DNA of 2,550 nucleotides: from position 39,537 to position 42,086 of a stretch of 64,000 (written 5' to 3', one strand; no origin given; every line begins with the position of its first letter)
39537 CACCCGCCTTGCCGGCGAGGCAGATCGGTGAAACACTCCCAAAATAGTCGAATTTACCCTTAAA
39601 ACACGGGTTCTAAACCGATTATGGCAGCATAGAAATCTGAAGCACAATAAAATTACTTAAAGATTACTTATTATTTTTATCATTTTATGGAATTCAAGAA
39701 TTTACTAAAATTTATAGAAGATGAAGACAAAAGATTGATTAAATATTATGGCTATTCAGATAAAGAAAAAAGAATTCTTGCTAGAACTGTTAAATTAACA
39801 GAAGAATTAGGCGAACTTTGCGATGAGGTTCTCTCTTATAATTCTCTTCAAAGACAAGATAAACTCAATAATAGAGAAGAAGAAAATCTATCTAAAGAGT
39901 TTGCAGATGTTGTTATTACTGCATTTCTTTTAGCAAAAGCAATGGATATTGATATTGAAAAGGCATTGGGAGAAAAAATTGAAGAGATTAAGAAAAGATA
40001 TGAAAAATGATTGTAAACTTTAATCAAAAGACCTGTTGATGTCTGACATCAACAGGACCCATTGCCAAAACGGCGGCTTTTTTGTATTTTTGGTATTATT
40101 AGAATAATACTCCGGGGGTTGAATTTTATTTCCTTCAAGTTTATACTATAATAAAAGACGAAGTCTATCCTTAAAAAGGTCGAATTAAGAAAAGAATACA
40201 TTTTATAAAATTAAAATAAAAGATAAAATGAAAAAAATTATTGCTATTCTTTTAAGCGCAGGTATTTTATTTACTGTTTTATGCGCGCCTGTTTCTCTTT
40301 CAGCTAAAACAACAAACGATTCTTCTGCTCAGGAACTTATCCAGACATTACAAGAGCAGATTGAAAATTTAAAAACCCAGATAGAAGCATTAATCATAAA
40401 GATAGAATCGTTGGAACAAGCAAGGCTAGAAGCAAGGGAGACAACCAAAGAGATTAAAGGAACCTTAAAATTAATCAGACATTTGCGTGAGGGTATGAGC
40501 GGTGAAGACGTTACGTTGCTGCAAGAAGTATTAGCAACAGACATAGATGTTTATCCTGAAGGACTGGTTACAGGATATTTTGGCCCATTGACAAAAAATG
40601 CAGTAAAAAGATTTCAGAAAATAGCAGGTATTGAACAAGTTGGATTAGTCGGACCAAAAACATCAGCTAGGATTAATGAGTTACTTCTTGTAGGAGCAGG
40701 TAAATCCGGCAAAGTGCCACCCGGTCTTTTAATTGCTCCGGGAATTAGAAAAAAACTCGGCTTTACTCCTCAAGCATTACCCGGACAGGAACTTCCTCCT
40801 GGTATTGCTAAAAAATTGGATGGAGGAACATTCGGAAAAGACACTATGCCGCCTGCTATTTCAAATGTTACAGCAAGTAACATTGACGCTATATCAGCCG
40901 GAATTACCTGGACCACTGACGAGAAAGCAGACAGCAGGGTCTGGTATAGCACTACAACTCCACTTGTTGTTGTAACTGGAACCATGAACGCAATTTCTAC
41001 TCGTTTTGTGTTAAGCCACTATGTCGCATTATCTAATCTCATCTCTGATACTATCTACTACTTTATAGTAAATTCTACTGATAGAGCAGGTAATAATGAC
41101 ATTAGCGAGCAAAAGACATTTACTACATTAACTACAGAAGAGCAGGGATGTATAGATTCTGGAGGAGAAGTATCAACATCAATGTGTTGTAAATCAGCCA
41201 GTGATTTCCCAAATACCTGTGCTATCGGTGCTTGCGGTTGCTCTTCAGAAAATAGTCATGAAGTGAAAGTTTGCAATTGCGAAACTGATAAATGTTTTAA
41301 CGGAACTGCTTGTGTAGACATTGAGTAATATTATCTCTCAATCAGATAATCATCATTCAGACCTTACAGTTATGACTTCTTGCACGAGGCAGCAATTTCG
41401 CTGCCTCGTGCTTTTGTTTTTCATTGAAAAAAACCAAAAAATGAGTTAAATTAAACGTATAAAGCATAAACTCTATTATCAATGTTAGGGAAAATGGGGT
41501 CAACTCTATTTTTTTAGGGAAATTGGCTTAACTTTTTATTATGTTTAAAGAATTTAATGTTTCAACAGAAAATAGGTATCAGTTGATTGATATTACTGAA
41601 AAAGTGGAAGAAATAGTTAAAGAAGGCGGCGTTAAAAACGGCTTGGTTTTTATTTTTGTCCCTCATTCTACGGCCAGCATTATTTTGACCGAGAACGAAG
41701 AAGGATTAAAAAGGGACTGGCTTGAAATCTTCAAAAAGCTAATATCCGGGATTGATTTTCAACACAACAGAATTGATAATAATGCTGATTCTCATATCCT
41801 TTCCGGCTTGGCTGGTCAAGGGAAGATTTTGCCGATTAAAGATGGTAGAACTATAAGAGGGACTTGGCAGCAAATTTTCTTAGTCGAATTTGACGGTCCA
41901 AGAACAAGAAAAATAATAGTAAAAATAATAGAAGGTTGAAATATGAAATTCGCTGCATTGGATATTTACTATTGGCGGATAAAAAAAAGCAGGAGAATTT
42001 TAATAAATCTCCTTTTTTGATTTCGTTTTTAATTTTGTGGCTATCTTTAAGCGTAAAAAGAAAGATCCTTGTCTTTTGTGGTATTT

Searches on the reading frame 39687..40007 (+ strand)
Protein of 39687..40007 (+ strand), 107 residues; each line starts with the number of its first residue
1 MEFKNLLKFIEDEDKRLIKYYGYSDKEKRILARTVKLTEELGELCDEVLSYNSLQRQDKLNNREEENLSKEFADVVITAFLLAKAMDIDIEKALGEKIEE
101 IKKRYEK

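Call 101: search_protein_families(library=pfam, proteins=[window:39687-40007:+], max_evalue=0.01)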
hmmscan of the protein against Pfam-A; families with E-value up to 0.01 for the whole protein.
window:39687-40007:+ (107 aa): 3 families
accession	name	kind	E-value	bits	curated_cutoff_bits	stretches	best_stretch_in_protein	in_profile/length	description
PF12643.12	MazG-like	-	1.3e-06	28.9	27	1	60-105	26-70/85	MazG-like family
PF03819.22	MazG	-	1.5e-06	28.8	22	1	36-106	9-71/74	MazG nucleotide pyrophosphohydrolase domain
PF01503.22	PRA-PH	-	0.0094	16.8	21.3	0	32-94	29-79/86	Phosphoribosyl-ATP pyrophosphohydrolase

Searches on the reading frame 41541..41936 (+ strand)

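Call 101: search_protein_families(library=pfam, proteins=[window:41541-41936:+], max_evalue=0.01)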
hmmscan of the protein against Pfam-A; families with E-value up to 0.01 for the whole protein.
window:41541-41936:+ (132 aa): 1 family
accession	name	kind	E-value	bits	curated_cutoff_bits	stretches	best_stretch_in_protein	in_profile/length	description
PF01894.22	UPF0047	-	7.6e-35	120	27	1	17-129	1-117/117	Uncharacterised protein family UPF0047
